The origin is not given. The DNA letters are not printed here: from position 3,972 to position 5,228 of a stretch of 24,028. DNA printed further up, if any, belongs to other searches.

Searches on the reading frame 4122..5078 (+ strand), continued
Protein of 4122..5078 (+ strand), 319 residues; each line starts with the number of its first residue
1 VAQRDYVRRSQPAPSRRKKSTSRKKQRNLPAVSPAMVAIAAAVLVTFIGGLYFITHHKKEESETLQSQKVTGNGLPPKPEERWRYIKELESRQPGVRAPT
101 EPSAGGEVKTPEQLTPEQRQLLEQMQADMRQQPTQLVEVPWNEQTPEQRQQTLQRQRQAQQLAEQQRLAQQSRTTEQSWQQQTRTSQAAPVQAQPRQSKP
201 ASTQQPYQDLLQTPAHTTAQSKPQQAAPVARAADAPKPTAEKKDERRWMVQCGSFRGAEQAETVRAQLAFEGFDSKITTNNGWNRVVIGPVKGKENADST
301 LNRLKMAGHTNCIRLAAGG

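Call 30: search_protein_representatives(protein=window:4122-5078:+)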
Query: 319 residues. Proteins with E-value up to 0.001 (for the whole library): 659; up to 1e-10: 211; up to 1e-30: 67. The best 150 are listed.
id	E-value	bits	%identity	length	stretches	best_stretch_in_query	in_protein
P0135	4.5e-91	321.9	57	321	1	1-319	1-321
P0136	3.9e-90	318.9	80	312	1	94-318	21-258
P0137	1.1e-88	314.1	99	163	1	36-190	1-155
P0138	3.1e-87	309.3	88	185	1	1-181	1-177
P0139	3.1e-85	302.8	80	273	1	36-245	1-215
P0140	4.8e-83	295.6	79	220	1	110-319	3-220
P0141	1.6e-75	270.9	81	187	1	129-319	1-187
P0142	4.7e-73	262.8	48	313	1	1-319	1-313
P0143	5.6e-65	236.3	50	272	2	1-172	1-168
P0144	1.2e-64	235.2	54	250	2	1-145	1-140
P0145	1.9e-63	231.3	54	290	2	1-160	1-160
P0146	1.2e-62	228.6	48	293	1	3-319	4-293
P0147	2.4e-62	227.7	85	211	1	36-171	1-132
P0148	2.2e-61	224.5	47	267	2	1-188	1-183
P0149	4.1e-60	220.3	89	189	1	36-153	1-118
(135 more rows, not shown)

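Call 34: search_protein_families(proteins=[window:4122-5078:+], library=ncbifam)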
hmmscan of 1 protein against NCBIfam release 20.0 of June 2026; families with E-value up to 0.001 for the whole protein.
window:4122-5078:+ (319 aa): 2 families
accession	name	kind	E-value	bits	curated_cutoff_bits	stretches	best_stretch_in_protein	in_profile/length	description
NF008179.0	PRK10927.1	equivalog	3.3e-213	707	525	1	1-319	1-319/319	cell division protein FtsN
TIGR02223.1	ftsN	equivalog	2.2e-116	388.6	107.65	1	1-315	1-298/299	cell division protein FtsN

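Call 37: profile_search(protein=window:4122-5078:+)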
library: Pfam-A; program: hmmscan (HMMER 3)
A. the first sequence (319 residues): domains with independent E <= 10: 4; with E <= 0.001: 1
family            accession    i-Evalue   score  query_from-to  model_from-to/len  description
SPOR              PF05036.18    3.7e-17    62.9     246-313         3-74/76  SPOR domain
CyanoTRADDas_TM   PF20712.2        0.19    12.3      32-57         37-62/68  Cyanobacterial TRADD-N associated 2-Transmembrane domain
PAT1              PF09770.15        7.2     5.2     103-236       215-343/862  Topoisomerase II-associated protein PAT1
TFIIA             PF03153.18          8     6.8      65-236        84-236/415  Transcription factor IIA, alpha/beta subunit

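Call 45: find_encoding_contigs(protein=P0032, flank=2500, max_places=1)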
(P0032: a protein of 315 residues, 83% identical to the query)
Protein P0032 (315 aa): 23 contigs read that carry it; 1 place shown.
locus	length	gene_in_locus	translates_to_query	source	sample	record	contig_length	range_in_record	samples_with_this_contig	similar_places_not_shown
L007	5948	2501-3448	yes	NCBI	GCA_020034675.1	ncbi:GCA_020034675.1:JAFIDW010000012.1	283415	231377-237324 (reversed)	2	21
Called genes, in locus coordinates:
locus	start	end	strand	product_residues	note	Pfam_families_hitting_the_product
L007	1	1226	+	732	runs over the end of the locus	PF17764:PriA_3primeBD, PF21213:WHD_PriA, PF00270:DEAD, PF04851:ResIII, PF18319:Zn_ribbon_PriA (weak), PF00271:Helicase_C (weak), PF18074:PriA_C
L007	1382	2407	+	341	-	PF00356:LacI, PF00532:Peripla_BP_1, PF13407:Peripla_BP_4, PF13377:Peripla_BP_3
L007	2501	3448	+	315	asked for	PF05036:SPOR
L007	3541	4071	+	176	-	PF00227:Proteasome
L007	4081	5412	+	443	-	PF00004:AAA (weak), PF07728:AAA_5 (weak), PF13401:AAA_22 (faint), PF07724:AAA_2, PF00004:AAA (weak)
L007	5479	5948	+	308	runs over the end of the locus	PF01040:UbiA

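Call 47: find_encoding_contigs(protein=P0001, flank=600, max_places=2)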
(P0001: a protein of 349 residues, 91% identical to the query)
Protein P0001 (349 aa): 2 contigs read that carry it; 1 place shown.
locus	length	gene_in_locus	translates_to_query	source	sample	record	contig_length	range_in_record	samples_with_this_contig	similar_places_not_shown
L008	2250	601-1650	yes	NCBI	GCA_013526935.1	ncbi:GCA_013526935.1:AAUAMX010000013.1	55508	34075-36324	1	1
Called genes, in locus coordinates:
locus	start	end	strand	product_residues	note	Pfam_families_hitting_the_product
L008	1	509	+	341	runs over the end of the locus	PF00356:LacI, PF00532:Peripla_BP_1, PF13407:Peripla_BP_4, PF13377:Peripla_BP_3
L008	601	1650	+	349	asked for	PF05036:SPOR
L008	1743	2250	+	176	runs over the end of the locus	PF00227:Proteasome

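Call 48: find_encoding_contigs(protein=P0009, flank=600, max_places=1)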
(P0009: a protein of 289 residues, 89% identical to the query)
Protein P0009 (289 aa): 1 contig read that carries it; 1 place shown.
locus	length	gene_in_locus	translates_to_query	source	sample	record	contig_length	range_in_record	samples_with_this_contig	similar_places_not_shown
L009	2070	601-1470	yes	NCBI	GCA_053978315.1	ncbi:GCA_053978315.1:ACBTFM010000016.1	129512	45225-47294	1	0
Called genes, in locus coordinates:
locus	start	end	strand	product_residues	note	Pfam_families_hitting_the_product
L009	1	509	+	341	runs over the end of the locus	PF00356:LacI, PF00532:Peripla_BP_1, PF13407:Peripla_BP_4, PF13377:Peripla_BP_3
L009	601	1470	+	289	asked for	PF05036:SPOR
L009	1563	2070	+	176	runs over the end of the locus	PF00227:Proteasome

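Call 49: find_encoding_contigs(protein=P0002, flank=600, max_places=1)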
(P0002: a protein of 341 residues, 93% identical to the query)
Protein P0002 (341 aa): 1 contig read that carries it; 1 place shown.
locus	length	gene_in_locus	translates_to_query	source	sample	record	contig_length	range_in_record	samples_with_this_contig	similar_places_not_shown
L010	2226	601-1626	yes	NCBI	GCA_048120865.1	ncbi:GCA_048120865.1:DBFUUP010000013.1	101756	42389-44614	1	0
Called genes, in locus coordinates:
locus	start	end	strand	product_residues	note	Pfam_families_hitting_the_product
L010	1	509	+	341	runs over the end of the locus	PF00356:LacI, PF00532:Peripla_BP_1, PF13407:Peripla_BP_4, PF13377:Peripla_BP_3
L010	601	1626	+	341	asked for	PF05036:SPOR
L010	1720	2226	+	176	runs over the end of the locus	PF00227:Proteasome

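Call 50: find_encoding_contigs(protein=P0020, flank=600, max_places=3)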
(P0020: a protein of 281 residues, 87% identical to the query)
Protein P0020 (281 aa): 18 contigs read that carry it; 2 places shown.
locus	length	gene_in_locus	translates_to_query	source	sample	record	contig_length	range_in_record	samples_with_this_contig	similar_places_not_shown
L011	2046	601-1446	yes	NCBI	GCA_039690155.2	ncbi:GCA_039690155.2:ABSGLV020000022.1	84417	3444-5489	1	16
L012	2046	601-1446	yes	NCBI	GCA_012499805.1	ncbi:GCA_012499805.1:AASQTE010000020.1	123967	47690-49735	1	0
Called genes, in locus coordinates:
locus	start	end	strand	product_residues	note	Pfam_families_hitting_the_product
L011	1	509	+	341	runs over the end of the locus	PF00356:LacI, PF00532:Peripla_BP_1, PF13407:Peripla_BP_4, PF13377:Peripla_BP_3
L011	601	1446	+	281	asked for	PF05036:SPOR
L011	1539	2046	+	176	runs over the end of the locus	PF00227:Proteasome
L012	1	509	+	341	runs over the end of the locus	PF00356:LacI, PF00532:Peripla_BP_1, PF13407:Peripla_BP_4, PF13377:Peripla_BP_3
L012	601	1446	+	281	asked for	PF05036:SPOR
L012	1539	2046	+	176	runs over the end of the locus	PF00227:Proteasome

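Call 62: predict_structure(alignment_id=A1)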
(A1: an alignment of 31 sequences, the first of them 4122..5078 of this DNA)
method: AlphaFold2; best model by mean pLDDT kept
length: 319 residues; sequences in the alignment: 31
mean_pLDDT: 70.3   pTM: 0.31
mean pLDDT of the five models: 70.3, 68.6, 67.8, 67.4, 67.3
residues with pLDDT >= 90: 98; 70-90: 50; 50-70: 111; < 50: 60
segments of 3 or more residues with pLDDT < 50: 10-12, 19-21, 62-69, 106-109, 215-222, 224-227, 232-234, 236-239
pLDDT, mean of each block of 10 residues (from residue 1): 50 50 52 81 93 73 47 59 55 54 52 79 85 59 70 92 92 71 55 52 51 49 48 50 76 97 97 96 94 93 96 87
secondary structure, 60 per line:
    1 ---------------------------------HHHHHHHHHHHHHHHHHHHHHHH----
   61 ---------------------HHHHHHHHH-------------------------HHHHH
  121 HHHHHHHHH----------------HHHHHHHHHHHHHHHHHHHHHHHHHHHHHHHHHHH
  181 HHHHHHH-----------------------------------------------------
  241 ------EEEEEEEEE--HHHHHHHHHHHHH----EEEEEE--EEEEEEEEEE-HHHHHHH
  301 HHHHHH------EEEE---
elements in order: H34-56 H82-90 H116-129 H146-187 E247-255 H258-270 E275-280 E283-292 H294-306 E313-316
